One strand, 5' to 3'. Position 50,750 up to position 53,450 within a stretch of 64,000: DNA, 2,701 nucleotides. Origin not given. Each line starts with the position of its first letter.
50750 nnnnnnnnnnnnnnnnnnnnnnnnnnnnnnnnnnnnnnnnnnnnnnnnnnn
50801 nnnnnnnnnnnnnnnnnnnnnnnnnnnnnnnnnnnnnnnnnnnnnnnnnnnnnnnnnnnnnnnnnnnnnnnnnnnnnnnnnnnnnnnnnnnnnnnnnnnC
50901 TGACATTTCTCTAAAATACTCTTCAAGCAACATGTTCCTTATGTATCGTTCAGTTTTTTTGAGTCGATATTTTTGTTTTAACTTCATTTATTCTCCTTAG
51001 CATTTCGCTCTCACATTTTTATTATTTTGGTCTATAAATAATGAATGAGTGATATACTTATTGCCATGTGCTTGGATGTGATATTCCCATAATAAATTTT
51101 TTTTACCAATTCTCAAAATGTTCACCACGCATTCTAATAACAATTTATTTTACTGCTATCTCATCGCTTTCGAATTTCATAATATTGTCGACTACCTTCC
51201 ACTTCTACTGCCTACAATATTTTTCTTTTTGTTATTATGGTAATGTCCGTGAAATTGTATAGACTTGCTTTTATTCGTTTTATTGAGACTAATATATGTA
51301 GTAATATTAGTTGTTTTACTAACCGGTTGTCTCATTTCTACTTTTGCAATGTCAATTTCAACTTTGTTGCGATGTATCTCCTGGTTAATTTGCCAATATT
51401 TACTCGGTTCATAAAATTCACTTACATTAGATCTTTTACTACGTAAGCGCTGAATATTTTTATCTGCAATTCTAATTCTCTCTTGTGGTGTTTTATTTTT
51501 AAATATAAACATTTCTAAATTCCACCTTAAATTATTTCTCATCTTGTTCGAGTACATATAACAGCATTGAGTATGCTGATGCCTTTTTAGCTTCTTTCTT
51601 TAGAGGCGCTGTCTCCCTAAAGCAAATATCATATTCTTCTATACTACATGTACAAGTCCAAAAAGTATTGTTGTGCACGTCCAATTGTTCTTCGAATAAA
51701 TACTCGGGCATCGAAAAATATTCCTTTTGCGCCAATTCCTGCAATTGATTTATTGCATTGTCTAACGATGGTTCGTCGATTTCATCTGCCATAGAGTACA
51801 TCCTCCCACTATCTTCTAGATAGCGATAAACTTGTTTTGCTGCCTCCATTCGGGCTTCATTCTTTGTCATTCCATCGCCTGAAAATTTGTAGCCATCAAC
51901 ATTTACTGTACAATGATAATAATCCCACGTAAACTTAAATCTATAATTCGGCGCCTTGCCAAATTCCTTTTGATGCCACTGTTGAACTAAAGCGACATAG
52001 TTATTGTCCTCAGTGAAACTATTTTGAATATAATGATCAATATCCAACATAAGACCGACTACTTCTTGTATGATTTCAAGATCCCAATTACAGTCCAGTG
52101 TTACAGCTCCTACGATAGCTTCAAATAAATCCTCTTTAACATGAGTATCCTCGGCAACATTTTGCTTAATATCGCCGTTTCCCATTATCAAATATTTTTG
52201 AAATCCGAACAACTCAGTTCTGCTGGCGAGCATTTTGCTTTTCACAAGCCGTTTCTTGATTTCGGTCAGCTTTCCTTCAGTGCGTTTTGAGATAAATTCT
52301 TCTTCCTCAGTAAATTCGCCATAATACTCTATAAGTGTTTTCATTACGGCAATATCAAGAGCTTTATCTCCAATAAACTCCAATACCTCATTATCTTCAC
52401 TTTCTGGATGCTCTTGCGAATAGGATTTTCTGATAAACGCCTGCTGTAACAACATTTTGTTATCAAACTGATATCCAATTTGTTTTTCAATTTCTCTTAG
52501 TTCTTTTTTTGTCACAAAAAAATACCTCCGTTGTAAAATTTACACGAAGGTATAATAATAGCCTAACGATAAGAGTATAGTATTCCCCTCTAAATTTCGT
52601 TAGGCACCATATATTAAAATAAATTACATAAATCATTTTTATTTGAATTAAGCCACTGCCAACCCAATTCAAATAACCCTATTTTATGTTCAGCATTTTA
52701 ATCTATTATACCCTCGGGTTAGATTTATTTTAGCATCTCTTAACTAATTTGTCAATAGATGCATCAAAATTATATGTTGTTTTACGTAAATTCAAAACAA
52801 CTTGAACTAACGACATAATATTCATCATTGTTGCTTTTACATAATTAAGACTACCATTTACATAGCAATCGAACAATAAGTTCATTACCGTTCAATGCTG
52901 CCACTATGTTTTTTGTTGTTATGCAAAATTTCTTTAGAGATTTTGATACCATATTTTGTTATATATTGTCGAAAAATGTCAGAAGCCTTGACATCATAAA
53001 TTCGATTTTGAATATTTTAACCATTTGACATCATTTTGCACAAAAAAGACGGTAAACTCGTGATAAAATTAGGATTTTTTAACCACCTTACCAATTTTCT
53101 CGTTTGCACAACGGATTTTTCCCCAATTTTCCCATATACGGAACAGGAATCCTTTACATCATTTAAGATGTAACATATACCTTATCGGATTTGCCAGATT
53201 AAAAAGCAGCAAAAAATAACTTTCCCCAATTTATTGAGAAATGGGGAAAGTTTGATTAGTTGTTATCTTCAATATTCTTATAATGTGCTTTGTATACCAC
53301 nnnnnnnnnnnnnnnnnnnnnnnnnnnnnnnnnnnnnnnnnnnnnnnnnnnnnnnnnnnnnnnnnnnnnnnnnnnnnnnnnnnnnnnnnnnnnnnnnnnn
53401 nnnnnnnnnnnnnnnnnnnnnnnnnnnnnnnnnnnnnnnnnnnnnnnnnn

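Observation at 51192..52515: Stand-alone RNase III-like enzyme with two dsRBDs plus a small basic partner in a defence-type island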

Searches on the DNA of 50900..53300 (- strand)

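Call 54: search_rna_families(source=window, start=50900, end=53300, threshold=evalue, max_evalue=1)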
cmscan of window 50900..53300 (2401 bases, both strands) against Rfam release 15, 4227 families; matches with E-value up to 1: 1.
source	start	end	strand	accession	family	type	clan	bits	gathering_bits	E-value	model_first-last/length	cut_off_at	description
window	53210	53271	-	RF00616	LhrC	Gene; sRNA;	CL00114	24.5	110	0.89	1-111/111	no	Listeria LhrC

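Call 58: build_rna_model(alignment_id=A5)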
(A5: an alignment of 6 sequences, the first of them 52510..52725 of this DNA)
Model R1 built from alignment A5 (6 sequences, 226 columns); structure: RNAalifold consensus.
model positions 216; base pairs 56; branch points 1; effective number of sequences 1.42; information 0.589 bits per position. Calibrated on 0.2 Mb of random sequence (short: E-values are rough).
structure used (alignment columns):
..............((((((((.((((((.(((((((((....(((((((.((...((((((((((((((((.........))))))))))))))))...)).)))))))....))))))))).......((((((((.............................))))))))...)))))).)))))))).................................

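Call 59: search_with_rna_model(model_id=R1, sources=[window, L001, L004, L007, L009, L010, L011, L012, L013, L014, L015, L016, L018, L019, L020, L021, L022, L023, L024, L025, L026, L027, L028, L029, L030, L031, L032, L033, L034, L035, L036, L037, L038, L039, L040, L041, L042, L043, L044, L045, L046, L047, L048, L049, L050, L051, L052, L053, L054, L055, L056, L057, L058, L059, L060, L061, L062, L063, L064, L065, L066, L067, L068, L069, L070, L071, L072, L073, L074, L075, L076, L077, L078, L079, L080, L082, L083, L084, L085, L086, L087, L088, L089, L090, L091, L093, L096, L097, L102, L103, L104, L105, L110, L111, L112, L113, L115, L117, L118], max_evalue=0.01, make_alignment=true)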
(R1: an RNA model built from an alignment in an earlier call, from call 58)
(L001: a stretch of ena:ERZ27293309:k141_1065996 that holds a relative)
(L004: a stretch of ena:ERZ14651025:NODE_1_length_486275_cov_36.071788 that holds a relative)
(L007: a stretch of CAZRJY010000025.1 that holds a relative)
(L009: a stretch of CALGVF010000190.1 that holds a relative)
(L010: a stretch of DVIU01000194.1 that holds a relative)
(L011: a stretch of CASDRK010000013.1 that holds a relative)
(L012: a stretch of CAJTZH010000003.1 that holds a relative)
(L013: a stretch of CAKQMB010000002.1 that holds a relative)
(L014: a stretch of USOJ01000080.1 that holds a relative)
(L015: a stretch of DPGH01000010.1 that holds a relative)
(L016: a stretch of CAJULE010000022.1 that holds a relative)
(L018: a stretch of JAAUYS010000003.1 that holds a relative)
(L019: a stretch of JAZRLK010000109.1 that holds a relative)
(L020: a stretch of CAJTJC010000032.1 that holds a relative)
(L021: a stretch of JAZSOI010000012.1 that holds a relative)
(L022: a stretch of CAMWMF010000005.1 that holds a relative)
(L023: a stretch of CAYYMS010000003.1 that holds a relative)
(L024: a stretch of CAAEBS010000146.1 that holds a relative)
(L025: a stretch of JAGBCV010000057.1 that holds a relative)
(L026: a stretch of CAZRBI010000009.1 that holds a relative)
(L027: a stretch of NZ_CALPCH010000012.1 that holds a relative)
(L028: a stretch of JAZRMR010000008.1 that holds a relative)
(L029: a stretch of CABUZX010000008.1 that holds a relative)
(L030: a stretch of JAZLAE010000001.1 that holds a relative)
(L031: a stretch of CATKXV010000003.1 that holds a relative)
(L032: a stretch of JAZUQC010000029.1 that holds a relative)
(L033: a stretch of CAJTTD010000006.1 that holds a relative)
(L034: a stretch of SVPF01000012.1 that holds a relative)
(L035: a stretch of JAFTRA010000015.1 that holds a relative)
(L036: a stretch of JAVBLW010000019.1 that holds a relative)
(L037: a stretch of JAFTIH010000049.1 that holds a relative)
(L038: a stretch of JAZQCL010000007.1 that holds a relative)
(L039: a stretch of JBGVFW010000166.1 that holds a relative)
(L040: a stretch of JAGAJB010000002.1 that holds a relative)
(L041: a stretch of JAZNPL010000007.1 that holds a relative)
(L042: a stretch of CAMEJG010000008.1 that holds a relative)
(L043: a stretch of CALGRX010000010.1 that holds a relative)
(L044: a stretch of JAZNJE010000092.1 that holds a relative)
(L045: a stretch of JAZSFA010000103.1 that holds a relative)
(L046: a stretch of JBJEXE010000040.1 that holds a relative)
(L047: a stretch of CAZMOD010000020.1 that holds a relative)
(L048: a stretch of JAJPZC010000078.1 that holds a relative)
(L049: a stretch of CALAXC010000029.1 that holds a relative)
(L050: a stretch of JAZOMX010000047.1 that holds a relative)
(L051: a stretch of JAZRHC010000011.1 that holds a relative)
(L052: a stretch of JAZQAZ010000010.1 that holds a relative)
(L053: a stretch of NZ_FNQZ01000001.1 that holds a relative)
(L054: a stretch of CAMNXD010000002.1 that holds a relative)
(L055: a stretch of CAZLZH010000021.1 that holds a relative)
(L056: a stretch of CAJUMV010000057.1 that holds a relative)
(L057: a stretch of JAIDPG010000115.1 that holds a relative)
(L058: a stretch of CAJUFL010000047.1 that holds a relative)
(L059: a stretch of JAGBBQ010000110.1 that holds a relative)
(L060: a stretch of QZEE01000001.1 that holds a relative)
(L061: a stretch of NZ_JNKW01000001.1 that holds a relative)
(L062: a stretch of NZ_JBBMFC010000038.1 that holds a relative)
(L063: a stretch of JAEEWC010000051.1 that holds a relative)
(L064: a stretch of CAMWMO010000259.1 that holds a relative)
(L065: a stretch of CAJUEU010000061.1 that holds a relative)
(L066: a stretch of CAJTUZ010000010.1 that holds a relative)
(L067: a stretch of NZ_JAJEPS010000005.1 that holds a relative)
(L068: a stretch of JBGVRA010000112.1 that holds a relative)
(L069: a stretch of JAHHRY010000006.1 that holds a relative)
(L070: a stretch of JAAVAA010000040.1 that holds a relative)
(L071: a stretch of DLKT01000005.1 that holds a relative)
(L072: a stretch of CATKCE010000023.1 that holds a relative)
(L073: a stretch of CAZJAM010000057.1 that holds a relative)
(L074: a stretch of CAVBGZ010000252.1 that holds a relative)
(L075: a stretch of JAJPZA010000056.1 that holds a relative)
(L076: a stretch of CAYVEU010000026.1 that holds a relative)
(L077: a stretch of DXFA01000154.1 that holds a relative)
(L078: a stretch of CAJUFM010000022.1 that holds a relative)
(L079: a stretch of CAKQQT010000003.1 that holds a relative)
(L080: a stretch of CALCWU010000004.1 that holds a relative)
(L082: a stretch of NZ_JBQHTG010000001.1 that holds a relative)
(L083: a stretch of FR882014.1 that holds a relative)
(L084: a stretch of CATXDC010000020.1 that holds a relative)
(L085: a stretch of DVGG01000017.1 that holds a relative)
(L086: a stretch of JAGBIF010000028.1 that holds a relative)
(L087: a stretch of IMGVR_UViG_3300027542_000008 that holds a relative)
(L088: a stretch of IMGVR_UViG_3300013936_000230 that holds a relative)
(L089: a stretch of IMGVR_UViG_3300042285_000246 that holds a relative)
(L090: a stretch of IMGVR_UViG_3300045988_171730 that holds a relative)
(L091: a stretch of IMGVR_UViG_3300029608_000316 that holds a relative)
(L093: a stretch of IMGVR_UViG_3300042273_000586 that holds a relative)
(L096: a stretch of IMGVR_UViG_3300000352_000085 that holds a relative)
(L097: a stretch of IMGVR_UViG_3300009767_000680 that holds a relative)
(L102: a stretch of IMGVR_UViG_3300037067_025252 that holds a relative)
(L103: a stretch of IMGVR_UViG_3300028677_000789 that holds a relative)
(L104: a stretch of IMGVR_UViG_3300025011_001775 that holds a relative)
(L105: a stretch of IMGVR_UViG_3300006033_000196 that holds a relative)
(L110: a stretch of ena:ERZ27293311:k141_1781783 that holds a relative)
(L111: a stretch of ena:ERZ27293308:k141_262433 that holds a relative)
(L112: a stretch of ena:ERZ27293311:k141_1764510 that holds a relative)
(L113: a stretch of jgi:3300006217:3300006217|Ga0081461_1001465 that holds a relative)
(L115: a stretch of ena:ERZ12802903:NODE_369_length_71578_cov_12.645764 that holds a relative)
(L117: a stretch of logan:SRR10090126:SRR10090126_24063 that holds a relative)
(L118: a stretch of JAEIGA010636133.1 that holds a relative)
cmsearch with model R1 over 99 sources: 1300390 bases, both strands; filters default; matches with E-value up to 0.01: 74.
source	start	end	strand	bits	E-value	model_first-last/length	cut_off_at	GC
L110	7790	8005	+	232.3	1.8e-38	1-216/216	no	0.31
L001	9790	10005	+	231.9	2.1e-38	1-216/216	no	0.3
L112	7790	8005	+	230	4.6e-38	1-216/216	no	0.32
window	52511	52727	-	227.2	1.5e-37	1-216/216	no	0.29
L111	1890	2097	+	176.9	1.3e-28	1-216/216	no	0.29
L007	6857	7064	+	174.9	3.1e-28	1-216/216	no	0.27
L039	7785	8002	+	109.4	1.4e-16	1-216/216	no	0.4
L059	7785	8002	+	108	2.6e-16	1-216/216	no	0.4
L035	7785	8002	+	107.5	3.2e-16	1-216/216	no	0.42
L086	7786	8002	+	102.8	2.2e-15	1-216/216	no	0.35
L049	685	902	+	102.3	2.6e-15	1-216/216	no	0.42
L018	7792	8005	+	102.1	2.9e-15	1-216/216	no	0.36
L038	7789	8005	+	100.3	5.9e-15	1-216/216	no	0.34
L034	7788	8005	+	97.6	1.8e-14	1-216/216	no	0.37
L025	221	439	+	97.5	1.9e-14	1-216/216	no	0.35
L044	5584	5800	+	95.9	3.6e-14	1-216/216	no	0.34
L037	7786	8002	+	95.8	3.9e-14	1-216/216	no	0.4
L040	1407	1623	+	95.3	4.7e-14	1-216/216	no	0.38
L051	7791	8005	+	94.9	5.6e-14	1-216/216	no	0.36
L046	709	928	+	92.2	1.7e-13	1-216/216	no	0.34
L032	7787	8005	+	91.7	2.1e-13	1-216/216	no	0.38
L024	7787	8005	+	91.1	2.7e-13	1-216/216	no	0.41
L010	676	877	+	90.1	4e-13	1-216/216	no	0.39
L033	7792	8005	+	89.4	5.3e-13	1-216/216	no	0.38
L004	9796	10005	+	88.1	9.1e-13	1-216/216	no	0.31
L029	7786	8005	+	87.7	1e-12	1-216/216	no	0.32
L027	7791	8005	+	87.4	1.2e-12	1-216/216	no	0.39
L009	3560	3769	+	86.1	2e-12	1-216/216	no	0.36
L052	7792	8005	+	86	2.1e-12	1-216/216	no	0.33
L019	7792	8005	+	85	3.2e-12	1-216/216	no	0.41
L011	7767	7971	+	79.4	3.1e-11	1-216/216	no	0.38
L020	231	435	+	79.4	3.2e-11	1-216/216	no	0.4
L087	7791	8005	+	78.7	4.2e-11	1-216/216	no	0.4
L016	185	401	+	78.2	5.1e-11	1-216/216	no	0.4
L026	7799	8005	+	75.8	1.4e-10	1-216/216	no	0.28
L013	7794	8005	+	74.6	2.3e-10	1-216/216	no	0.35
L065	2281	2499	+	72.5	5.3e-10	1-216/216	no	0.37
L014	2131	2341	+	70.3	1.4e-09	1-216/216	no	0.33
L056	7792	8005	+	68.9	2.4e-09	1-216/216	no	0.27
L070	7789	8006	+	68.7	2.6e-09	1-216/216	no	0.29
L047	4935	5142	+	68.5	2.8e-09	1-216/216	no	0.27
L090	7785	8005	+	68.4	3e-09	1-216/216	no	0.3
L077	7771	7990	+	68.1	3.3e-09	1-216/216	no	0.29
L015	7796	8005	+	67.8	3.7e-09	1-216/216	no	0.32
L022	7793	8005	+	67.3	4.5e-09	1-216/216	no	0.37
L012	7775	7982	+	65.2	1.1e-08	1-216/216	no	0.27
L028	7779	8005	+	65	1.2e-08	1-216/216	no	0.33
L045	1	144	+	64.5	1.4e-08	69-216/216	5'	0.4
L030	7779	8005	+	64.1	1.7e-08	1-216/216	no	0.34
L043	2185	2411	+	64.1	1.7e-08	1-216/216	no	0.34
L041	2009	2235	+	64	1.7e-08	1-216/216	no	0.33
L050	7779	8005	+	63.3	2.4e-08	1-216/216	no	0.34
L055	7757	7975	+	62.5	3.3e-08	1-216/216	no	0.28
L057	1391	1608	+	60.4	7.8e-08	1-216/216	no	0.33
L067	7791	8005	+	60.2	8.4e-08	1-216/216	no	0.33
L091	1857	2077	+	59.7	1e-07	1-216/216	no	0.3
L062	7791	8005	+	59.5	1.1e-07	1-216/216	no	0.33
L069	7777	8005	+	58.6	1.6e-07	1-216/216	no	0.36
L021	7787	8005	+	57.7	2.3e-07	1-216/216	no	0.33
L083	6544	6773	+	54.3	9.6e-07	1-216/216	no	0.29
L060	2881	3099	+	53.4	1.4e-06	1-216/216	no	0.35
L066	7795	8007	+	50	5.5e-06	1-216/216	no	0.24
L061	7802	8006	+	49.1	7.9e-06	1-216/216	no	0.3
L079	7756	7984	+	46.9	2e-05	1-216/216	no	0.29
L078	7366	7585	+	45.8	3.2e-05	1-216/216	no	0.27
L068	7800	8005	+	43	9.9e-05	1-216/216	no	0.19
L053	7815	7975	+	37.7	0.00086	14-180/216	no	0.29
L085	7792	8005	+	37.3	0.001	1-216/216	no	0.33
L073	7799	8005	+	37.2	0.0011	1-216/216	no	0.24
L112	7791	7911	-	36.1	0.0017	18-176/216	no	0.31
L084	89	306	+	34.3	0.0035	1-216/216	no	0.27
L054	7809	7987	+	33.7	0.0044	1-216/216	no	0.25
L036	3478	3639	+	32.8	0.0063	15-179/216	no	0.28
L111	1916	2005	-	32.7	0.0066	27-113/216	no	0.23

Alignment A6: 74 matches aligned to the model, 338 columns, each read 5' to 3' on its own strand. Consensus structure (alignment columns), stored with it:
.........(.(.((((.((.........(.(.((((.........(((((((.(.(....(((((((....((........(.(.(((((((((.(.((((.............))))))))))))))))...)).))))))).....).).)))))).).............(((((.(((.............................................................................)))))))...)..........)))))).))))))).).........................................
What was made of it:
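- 52516..52725 (-): Conserved structured 5' leader RNA of ~210 nt, a three-way junction P1-P2-P3 plus an expression platform. The covariance model finds it directly upstream of the RNase gene in 72 loci (call 59).
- About a quarter of family loci gave no covariance-model hit (call 59).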

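Call 81: search_with_rna_model(model_id=R1, sources=[L119, L120, L121], max_evalue=1, show_alignments=1)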
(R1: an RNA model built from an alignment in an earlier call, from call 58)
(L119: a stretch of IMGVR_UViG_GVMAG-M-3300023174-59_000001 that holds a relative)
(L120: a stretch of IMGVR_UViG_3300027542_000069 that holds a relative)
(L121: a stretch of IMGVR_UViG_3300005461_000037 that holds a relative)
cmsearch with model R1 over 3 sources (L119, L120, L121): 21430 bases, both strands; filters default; matches with E-value up to 1: 2.
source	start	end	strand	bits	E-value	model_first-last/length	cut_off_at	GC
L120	9331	9490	+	38.8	8.9e-06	1-152/216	3'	0.39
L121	1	160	-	38.8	8.9e-06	1-152/216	3'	0.39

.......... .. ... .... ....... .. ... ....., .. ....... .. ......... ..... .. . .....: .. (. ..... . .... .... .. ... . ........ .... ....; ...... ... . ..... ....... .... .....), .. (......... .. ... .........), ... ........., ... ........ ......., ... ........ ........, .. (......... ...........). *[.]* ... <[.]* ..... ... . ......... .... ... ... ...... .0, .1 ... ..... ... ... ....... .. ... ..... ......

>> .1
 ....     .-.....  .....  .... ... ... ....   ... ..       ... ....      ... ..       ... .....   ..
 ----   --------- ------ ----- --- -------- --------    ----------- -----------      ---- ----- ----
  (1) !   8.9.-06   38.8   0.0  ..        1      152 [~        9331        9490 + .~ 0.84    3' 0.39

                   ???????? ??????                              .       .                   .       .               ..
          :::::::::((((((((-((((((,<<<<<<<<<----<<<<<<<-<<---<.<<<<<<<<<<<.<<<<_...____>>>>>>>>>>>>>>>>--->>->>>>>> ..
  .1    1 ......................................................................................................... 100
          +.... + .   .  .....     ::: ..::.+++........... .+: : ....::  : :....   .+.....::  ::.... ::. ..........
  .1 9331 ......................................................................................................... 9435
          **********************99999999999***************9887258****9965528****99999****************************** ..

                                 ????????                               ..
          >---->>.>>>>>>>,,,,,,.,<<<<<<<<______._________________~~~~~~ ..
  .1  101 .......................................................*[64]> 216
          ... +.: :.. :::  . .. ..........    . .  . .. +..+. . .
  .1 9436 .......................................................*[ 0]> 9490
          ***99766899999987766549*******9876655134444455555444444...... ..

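Call 82: search_rna_families(source=L039, start=7600, end=8100, threshold=evalue, max_evalue=10)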
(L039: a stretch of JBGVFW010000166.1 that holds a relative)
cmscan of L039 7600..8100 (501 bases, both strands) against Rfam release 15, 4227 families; matches with E-value up to 10: 3.
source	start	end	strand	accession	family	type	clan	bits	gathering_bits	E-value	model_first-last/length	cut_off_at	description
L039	7797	7900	+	RF01712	Methylobacterium-1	Gene; sRNA;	-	14.5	40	6.6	1-103/103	no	Methylobacterium-1 RNA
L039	7910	8051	-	RF00623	P1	Gene;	-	13.6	100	2.6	1-180/180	no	Pseudomonas sRNA P1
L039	7685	7790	-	RF01819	RsaD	Gene; sRNA;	-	13.3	50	9.2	1-189/189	no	RNA Staph. aureus D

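Call 83: search_rna_families(source=L077, start=7600, end=8100, threshold=evalue, max_evalue=10)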
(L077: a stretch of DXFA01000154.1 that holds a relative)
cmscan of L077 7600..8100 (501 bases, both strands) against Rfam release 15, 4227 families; matches with E-value up to 10: 2.
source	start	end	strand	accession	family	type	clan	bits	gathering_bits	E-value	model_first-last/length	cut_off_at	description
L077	7706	7762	+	RF03474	mir-4766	Gene; miRNA;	-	16.2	72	3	1-56/56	no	mir-4766 microRNA precursor family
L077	7785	7896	+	RF04120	MIR5998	Gene; miRNA;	-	13.4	180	3.1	1-173/173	no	MIR5998 microRNA precursor family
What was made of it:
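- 52516..52725 (-): No Rfam family matches (calls 54, 82, 83).
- On rncO leader and all other Rfam 15 families: Nothing relevant at E <= 1 for the window leader or at E <= 10 for the L039 and L077 leaders (calls 54, 82, 83).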

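Call 96: search_with_rna_model(model_id=R1, source=window, max_evalue=1)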
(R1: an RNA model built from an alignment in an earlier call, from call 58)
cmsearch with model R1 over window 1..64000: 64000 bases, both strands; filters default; matches with E-value up to 1: 3.
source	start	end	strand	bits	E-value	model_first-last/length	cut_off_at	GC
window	52511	52727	-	227.2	7.3e-39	1-216/216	no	0.29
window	52613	52721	+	30.2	0.00094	26-168/216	no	0.27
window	54726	54792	-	15.4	0.4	1-216/216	no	0.28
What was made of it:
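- On Type III toxin-antitoxin (ToxIN-like): The window holds a single leader copy (call 96).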
